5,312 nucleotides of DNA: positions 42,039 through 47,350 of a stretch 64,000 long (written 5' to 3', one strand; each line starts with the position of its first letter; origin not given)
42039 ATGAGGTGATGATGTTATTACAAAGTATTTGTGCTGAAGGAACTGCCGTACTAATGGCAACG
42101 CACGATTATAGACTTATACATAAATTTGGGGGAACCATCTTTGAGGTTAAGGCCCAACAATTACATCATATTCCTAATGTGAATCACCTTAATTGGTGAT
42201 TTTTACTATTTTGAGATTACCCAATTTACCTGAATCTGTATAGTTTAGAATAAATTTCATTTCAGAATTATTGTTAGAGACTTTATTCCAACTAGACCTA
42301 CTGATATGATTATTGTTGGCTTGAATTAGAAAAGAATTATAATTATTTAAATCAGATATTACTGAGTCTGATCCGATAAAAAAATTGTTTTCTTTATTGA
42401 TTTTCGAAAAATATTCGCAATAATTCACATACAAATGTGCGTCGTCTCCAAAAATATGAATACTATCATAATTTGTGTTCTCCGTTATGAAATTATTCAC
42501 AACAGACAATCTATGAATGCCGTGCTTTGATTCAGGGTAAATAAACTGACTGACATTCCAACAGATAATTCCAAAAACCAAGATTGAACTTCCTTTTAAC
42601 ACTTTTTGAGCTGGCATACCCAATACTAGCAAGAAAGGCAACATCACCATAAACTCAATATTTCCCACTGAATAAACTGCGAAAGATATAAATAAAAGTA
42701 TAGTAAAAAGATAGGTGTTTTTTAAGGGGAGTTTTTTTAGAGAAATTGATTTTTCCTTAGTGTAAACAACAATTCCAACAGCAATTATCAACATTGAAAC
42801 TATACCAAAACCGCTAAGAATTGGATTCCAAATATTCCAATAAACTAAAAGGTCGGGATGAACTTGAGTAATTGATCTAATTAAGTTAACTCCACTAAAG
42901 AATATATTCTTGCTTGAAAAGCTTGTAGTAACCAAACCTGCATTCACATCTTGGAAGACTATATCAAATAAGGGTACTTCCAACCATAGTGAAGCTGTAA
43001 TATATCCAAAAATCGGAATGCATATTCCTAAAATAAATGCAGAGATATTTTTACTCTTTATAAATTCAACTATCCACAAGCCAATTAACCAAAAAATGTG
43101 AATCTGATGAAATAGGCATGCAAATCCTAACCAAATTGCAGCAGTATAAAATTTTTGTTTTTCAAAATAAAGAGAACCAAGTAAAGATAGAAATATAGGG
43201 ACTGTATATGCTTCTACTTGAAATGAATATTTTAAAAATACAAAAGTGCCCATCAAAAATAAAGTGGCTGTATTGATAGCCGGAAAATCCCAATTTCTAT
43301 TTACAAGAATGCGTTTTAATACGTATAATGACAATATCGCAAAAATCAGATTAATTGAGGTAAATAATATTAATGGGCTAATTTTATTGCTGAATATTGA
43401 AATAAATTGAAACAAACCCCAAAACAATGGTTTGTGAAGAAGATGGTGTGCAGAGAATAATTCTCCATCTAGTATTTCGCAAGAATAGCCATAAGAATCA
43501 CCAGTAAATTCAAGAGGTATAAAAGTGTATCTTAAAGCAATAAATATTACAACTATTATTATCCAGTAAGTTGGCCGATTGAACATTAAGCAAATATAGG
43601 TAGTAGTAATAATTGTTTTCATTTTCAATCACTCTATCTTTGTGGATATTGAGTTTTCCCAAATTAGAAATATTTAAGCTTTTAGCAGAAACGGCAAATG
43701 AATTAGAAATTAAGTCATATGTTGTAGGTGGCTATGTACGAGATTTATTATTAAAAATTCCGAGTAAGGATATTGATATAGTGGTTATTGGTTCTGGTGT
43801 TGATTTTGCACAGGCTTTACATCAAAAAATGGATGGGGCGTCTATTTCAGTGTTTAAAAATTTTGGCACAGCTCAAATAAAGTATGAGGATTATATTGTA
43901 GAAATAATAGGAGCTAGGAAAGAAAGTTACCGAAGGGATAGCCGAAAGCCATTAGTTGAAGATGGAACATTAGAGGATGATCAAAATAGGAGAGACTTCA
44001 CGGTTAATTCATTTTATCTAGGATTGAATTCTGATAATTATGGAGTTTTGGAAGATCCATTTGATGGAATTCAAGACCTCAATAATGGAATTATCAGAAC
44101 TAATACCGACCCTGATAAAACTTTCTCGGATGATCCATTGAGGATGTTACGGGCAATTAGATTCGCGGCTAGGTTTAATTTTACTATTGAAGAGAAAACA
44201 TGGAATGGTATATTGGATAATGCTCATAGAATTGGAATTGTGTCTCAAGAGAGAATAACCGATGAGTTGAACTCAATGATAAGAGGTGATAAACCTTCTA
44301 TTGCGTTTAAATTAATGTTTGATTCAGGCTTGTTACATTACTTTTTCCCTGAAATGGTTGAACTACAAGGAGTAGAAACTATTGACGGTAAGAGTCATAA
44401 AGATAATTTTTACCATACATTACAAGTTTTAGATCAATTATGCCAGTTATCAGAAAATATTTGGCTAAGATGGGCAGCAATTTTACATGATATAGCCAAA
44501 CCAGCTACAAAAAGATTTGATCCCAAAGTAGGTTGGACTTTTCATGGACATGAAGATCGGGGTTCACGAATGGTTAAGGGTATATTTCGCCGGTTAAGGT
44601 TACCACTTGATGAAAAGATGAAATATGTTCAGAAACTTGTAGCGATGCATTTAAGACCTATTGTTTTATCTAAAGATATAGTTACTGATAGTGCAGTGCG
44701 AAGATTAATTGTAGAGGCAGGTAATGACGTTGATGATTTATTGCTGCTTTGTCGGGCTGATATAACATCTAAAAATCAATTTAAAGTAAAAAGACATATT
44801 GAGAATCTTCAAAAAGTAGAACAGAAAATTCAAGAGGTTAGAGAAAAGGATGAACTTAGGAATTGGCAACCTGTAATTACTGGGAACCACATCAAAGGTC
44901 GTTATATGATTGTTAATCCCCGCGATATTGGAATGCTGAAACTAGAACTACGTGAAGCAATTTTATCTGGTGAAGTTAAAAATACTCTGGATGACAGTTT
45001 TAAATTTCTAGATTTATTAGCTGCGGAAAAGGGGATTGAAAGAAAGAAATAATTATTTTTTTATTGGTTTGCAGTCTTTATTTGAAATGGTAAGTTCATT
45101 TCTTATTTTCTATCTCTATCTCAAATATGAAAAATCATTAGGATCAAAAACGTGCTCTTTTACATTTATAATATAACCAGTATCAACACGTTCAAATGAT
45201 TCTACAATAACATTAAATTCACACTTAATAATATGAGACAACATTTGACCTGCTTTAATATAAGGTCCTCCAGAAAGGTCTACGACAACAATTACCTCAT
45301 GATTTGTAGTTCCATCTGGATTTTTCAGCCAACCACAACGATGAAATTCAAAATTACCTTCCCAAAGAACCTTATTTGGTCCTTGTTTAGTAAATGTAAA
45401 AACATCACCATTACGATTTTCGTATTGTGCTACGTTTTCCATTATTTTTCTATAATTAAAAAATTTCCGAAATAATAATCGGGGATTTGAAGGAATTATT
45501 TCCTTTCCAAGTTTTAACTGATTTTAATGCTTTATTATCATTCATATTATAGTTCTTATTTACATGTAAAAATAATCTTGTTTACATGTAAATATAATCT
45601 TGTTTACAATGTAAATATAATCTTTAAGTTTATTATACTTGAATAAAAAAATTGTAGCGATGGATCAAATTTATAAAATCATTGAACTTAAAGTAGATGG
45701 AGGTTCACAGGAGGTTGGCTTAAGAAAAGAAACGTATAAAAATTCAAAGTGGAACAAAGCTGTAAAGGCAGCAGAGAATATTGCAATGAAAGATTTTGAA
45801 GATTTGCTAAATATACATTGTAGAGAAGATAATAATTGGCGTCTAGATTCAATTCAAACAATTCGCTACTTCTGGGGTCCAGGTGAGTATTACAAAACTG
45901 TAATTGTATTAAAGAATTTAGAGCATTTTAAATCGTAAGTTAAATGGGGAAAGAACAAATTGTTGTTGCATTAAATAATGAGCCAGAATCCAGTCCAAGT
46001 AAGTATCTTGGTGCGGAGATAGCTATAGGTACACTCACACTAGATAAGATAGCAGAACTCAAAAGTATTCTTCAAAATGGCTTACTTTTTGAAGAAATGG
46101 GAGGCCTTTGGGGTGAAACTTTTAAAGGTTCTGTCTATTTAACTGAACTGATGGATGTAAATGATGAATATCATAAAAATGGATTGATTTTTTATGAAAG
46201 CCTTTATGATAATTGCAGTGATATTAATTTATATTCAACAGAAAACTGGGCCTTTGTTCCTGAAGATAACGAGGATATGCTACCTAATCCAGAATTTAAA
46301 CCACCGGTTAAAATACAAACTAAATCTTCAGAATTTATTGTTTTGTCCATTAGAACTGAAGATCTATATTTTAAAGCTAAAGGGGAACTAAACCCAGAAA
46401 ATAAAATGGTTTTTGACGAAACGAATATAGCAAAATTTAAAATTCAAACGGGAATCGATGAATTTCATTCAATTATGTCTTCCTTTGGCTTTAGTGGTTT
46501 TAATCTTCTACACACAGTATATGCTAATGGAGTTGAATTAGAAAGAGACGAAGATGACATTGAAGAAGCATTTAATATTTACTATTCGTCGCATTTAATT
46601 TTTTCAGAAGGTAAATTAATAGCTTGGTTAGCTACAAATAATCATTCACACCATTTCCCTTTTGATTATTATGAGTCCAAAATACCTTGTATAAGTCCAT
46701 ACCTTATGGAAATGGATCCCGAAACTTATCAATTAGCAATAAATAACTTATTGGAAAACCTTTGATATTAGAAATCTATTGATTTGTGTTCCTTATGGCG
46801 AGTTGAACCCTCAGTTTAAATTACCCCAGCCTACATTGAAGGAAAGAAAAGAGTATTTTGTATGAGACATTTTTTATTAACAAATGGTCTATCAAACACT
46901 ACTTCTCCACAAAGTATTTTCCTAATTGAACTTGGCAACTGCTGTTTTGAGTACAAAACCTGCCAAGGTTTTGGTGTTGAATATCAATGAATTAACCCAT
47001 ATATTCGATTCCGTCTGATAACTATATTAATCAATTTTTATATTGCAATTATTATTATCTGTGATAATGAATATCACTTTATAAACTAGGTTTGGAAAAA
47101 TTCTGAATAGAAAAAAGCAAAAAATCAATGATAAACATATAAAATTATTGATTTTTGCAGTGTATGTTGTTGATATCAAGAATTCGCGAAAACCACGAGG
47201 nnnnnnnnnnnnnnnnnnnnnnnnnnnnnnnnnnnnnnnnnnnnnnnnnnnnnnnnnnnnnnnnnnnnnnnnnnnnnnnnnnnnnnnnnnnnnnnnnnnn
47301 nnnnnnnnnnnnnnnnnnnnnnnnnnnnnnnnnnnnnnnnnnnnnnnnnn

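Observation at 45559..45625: Three tandem 22-23 bp repeats with a 12-bp perfect palindrome (possible operator array or iterons)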

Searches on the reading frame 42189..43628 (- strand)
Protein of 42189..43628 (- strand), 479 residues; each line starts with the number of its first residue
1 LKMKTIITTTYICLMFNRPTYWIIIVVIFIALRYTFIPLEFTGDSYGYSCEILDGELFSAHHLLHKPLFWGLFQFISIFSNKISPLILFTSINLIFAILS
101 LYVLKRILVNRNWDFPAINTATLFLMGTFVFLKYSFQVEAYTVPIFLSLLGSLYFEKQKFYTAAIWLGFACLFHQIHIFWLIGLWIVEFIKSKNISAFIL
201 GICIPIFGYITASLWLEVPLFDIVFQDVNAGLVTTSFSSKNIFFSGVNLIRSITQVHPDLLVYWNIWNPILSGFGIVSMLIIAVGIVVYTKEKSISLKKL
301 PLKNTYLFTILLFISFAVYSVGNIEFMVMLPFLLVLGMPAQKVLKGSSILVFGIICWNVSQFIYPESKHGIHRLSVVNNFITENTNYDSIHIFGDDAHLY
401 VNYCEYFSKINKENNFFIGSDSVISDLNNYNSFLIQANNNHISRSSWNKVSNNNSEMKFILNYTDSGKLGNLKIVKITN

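Call 8: search_protein_families(library=pfam, proteins=[window:42189-43628:-], max_evalue=0.01)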
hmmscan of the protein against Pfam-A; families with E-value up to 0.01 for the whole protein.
window:42189-43628:- (479 aa): 0 families

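Call 13: search_protein_families(library=ncbifam, proteins=[window:42189-43628:-], max_evalue=0.01)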
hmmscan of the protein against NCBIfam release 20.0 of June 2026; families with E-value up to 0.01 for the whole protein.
window:42189-43628:- (479 aa): 0 families

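Call 25: search_protein_families(library=padloc, proteins=[window:42189-43628:-], max_evalue=0.1)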
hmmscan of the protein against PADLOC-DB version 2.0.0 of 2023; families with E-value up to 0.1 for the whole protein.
window:42189-43628:- (479 aa): 1 family
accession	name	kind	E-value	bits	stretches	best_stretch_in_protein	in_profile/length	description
PDLC00722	Effector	-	0.084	9.8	0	162-207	171-216/310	4TM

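Call 26: search_protein_families(library=phrogs, proteins=[window:42189-43628:-], max_evalue=0.1)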
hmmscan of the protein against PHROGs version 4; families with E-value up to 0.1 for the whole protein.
window:42189-43628:- (479 aa): 0 families

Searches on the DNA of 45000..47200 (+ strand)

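Call 66: search_rna_families(source=window, start=45000, end=47200, threshold=evalue, max_evalue=1)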
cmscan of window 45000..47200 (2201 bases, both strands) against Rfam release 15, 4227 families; matches with E-value up to 1: 0.
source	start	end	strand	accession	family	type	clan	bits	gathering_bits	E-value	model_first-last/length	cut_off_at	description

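Call 95: search_dna_similar(query=window:45053-47163:+, collection=phages, mode=distant, max_evalue=0.001, max_rows=10)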
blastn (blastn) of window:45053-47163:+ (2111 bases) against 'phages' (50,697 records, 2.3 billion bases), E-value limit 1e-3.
No match.

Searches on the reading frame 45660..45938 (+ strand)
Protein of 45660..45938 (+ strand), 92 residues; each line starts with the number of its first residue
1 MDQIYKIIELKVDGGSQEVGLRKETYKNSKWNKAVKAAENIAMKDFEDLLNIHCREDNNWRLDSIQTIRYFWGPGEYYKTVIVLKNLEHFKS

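Call 8: search_protein_families(library=pfam, proteins=[window:45660-45938:+], max_evalue=0.01)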
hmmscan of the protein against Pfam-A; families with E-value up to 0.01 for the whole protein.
window:45660-45938:+ (92 aa): 0 families

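Call 11: find_encoding_contigs(protein=window:45660-45938:+, flank=3000, max_places=10)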
Protein window:45660-45938:+ (92 aa): 8 contigs read that carry it; 5 places shown.
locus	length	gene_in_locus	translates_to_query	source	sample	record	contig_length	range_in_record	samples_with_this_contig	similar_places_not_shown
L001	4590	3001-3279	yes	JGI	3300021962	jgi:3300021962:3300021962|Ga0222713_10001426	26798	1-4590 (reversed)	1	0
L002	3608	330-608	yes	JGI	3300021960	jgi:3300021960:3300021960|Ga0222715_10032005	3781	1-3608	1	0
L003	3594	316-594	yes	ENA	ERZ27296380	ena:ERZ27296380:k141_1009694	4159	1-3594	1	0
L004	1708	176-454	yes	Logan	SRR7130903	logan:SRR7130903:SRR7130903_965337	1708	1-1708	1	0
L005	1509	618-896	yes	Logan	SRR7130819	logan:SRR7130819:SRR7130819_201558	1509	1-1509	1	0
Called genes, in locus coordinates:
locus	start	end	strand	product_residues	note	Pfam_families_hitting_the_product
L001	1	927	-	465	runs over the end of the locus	-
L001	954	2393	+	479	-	PF01743:PolyA_pol, PF12627:PolyA_pol_RNAbd, PF01966:HD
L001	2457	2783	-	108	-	-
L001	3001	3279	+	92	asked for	-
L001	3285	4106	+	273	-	-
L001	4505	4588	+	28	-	?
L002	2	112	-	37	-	?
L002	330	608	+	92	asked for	-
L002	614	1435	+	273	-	-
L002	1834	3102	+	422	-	PF02403:Seryl_tRNA_N, PF00587:tRNA-synt_2b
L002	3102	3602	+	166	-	PF12867:DinB_2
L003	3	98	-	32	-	?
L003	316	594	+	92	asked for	-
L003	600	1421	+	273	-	-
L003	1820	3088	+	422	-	PF02403:Seryl_tRNA_N, PF00587:tRNA-synt_2b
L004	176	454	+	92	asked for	-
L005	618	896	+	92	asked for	-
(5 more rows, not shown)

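Call 13: search_protein_families(library=ncbifam, proteins=[window:45660-45938:+], max_evalue=0.01)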
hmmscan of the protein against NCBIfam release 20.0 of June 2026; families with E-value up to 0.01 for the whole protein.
window:45660-45938:+ (92 aa): 0 families

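Call 15: find_homologous_proteins(query=window:45660-45938:+, max_evalue=0.01)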
Query window:45660-45938:+ (92 aa): 6 proteins with E <= 0.01 among 8 candidates.
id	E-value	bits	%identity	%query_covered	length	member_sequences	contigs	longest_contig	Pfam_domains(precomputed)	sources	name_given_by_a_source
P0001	1.9e-56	206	100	100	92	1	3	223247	-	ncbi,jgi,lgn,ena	-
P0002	1.9e-26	110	62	98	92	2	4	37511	-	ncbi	-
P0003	1.7e-24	103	59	98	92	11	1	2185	-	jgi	jgi:hypothetical protein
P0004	2.5e-23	100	58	98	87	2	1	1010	-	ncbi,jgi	jgi:hypothetical protein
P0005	4.3e-23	99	61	98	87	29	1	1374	-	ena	-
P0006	2.4e-17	80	56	98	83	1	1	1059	-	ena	-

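Call 17: find_encoding_contigs(protein=P0002, flank=4000, max_places=6)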
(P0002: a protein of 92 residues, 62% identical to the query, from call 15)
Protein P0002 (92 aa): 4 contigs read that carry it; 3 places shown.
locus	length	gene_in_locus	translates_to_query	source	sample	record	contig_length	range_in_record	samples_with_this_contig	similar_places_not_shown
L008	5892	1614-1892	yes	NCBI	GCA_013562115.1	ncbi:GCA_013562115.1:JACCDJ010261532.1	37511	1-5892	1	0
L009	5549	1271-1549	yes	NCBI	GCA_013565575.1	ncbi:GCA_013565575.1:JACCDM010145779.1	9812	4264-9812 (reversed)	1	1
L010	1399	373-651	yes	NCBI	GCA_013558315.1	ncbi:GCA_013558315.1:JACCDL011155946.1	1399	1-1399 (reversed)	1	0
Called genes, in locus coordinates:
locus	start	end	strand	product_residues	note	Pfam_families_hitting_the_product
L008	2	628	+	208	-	?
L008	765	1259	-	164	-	-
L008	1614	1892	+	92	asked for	-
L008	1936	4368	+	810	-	-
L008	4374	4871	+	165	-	-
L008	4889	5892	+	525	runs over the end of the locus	-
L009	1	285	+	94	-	?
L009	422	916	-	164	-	-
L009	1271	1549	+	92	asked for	-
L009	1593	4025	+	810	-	-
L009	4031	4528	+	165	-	-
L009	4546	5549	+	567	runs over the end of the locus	-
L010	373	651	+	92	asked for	-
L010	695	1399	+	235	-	?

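Call 25: search_protein_families(library=padloc, proteins=[window:45660-45938:+], max_evalue=0.1)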
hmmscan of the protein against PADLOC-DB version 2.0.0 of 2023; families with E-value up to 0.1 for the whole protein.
window:45660-45938:+ (92 aa): 0 families

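Call 26: search_protein_families(library=phrogs, proteins=[window:45660-45938:+], max_evalue=0.1)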
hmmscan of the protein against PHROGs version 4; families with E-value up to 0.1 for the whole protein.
window:45660-45938:+ (92 aa): 1 family
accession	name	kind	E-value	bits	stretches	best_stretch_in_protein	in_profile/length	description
phrog_33862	-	unknown function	0.03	15.5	1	1-87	1-83/145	-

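Call 42: search_solved_structures(query=A2, max_evalue=1)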
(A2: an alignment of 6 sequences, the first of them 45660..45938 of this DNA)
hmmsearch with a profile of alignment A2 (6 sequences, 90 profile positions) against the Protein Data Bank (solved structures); distinct sequences matched with E-value up to 1: 1.
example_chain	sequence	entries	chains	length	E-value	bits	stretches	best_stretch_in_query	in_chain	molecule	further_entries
1ijx_A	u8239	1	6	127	0.92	12.9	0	33-62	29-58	SECRETED FRIZZLED-RELATED SEQUENCE PROTEIN 3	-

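Call 50: predict_structure(alignment_id=A2)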
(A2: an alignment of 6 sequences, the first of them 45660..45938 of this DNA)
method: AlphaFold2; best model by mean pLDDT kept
length: 92 residues; sequences in the alignment: 6
mean_pLDDT: 65.4   pTM: 0.52
mean pLDDT of the five models: 65.4, 61.2, 58.8, 58.5, 57.7
residues with pLDDT >= 90: 0; 70-90: 44; 50-70: 32; < 50: 16
segments of 3 or more residues with pLDDT < 50: 13-27
pLDDT, mean of each block of 10 residues (from residue 1): 66 42 47 66 72 71 76 73 78 57
secondary structure, 60 per line:
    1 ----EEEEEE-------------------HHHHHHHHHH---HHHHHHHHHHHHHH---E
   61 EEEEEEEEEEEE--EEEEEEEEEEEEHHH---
elements in order: E5-10 H30-39 H43-56 E60-72 E75-86

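Call 60: fold_search(model_id=the predicted structure, library=pdb)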
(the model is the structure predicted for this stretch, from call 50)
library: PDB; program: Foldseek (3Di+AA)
matches with E <= 10: 993; with E <= 0.001: 0
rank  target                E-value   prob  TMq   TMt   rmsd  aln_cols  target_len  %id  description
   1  1vm0_A                1.4e-01  0.63  0.34  0.34   8.1        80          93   15  X-RAY STRUCTURE OF GENE PRODUCT FROM ARABIDOPSIS THALIANA AT2G34160 (released 2004-08-31)
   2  1udv_B                2.1e-01  0.57  0.34  0.36   8.0        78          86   14  Crystal structure of the hyperthermophilic archaeal dna-binding protein Sso10b2 at 1.85 A (released 2003-08-05)
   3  8xap_B                3.0e-01  0.66  0.32  0.34   4.0        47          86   17  Thermostable and acid-tolerant DNA-binding protein (released 2024-12-11)
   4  1udv_A                3.6e-01  0.54  0.31  0.33   4.5        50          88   14  Crystal structure of the hyperthermophilic archaeal dna-binding protein Sso10b2 at 1.85 A (released 2003-08-05)
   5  3wbm_A                3.8e-01  0.41  0.33  0.34   7.1        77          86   10  Crystal Structure of protein-RNA complex (released 2013-12-11)
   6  7dl8_A                3.8e-01  0.28  0.30  0.26   8.3        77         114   14  Crystal structure of ALBA1 from Trypanosoma brucei (released 2021-06-23)
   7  8iyo_D                4.1e-01  0.30  0.32  0.19  12.3        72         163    7  Crystal structure of a protein acetyltransferase, HP0935, acetyl-CoA bound form (released 2024-04-10)
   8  8xap_C                4.4e-01  0.30  0.32  0.35   9.3        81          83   10  Thermostable and acid-tolerant DNA-binding protein (released 2024-12-11)
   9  2a2y_MODEL_1_A        4.6e-01  0.51  0.32  0.32   4.2        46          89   17  NMR Structue of Sso10b2 from Sulfolobus solfataricus (released 2005-11-08)
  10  9znf_AJ               4.6e-01  0.13  0.26  0.14  11.3        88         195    8  Cryo-EM structure of the Methanosarcina acetivorans 70S ribosome in complex with SriA and SriB (released 2026-01-28)
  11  4adx_M                5.3e-01  0.25  0.36  0.21  10.6        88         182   18  The Cryo-EM Structure of the Archaeal 50S Ribosomal Subunit in Complex with Initiation Factor 6 (released 2012-02-08)
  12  3sm3                  6.4e-01  0.30  0.27  0.14   4.2        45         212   18  Crystal Structure of SAM-dependent methyltransferases Q8PUK2_METMA from Methanosarcina mazei. Northeast Structural Genom (released 2011-07-20)
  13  8iyo_B                6.8e-01  0.21  0.31  0.19  12.3        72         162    7  Crystal structure of a protein acetyltransferase, HP0935, acetyl-CoA bound form (released 2024-04-10)
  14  9ctp_D                6.8e-01  0.18  0.21  0.08   4.3        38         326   24  Native human GABAA receptor of beta2-alpha1-beta2-alpha3-gamma2 assembly (released 2025-01-22)
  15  3a27                  6.8e-01  0.14  0.23  0.12   5.3        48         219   12  Crystal structure of M. jannaschii TYW2 in complex with AdoMet (released 2009-09-15)
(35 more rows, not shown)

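Call 77: find_encoding_contigs(protein=P0003, flank=1500, max_places=3)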
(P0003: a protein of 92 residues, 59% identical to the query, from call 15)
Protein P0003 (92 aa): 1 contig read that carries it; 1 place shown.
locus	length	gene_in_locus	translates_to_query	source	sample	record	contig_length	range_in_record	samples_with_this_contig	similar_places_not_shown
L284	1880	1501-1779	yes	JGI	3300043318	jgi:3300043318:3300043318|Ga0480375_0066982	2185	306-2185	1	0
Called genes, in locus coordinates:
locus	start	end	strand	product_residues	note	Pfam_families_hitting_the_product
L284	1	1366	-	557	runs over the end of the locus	?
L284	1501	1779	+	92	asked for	-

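Call 78: find_encoding_contigs(protein=P0005, flank=1500, max_places=3)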
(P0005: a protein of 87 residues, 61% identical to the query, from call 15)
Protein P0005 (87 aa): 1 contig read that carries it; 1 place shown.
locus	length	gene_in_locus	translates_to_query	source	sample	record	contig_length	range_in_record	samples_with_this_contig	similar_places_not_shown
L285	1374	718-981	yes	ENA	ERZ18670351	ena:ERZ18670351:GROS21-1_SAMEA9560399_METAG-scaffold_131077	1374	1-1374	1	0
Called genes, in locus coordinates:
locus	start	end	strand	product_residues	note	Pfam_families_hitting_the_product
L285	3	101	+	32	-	?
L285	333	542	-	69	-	-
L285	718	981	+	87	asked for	-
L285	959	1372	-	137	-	?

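Call 83: find_related_loci(query=A2, collection=viral_contigs, flank=3000)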
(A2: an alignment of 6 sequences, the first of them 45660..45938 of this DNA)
Query A2 (92 aa) in viral_contigs; peptide patterns used: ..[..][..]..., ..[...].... (x = any residue, [..] = any of these).
100 stretches matched a pattern, but none encodes a relative of the query by tblastn (E <= 1e-3).

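Call 86: find_encoding_contigs(protein=P0004, flank=1000, max_places=3)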
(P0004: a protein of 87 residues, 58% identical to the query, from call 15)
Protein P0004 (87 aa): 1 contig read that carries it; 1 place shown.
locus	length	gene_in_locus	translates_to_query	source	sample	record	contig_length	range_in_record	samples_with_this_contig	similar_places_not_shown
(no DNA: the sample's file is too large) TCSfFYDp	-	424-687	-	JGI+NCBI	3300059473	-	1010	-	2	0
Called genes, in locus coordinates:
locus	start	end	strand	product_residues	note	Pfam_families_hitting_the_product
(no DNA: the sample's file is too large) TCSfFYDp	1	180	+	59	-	?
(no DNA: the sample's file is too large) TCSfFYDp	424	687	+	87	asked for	-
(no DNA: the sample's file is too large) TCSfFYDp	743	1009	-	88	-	?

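Call 87: find_encoding_contigs(protein=P0006, flank=1000, max_places=3)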
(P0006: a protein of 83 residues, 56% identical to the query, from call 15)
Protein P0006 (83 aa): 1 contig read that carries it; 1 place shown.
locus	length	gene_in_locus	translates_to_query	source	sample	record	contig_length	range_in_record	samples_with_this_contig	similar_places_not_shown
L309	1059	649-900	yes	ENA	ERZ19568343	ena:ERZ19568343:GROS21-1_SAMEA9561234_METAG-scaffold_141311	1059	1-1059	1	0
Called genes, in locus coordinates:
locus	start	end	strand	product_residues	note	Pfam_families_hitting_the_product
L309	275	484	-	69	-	-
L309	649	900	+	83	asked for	-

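Call 99: search_protein_representatives(alignment_id=A2)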
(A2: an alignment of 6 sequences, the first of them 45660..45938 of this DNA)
Query: 6 sequences, 90 profile positions. Proteins with E-value up to 0.001 (for the whole library): 3; up to 1e-10: 3; up to 1e-30: 1. The best 3 are listed.
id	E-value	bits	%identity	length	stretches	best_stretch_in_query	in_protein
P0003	1.2e-48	179.2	-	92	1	1-90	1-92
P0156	4.7e-20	87.6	-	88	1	1-87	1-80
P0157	7.2e-15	70.9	-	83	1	1-90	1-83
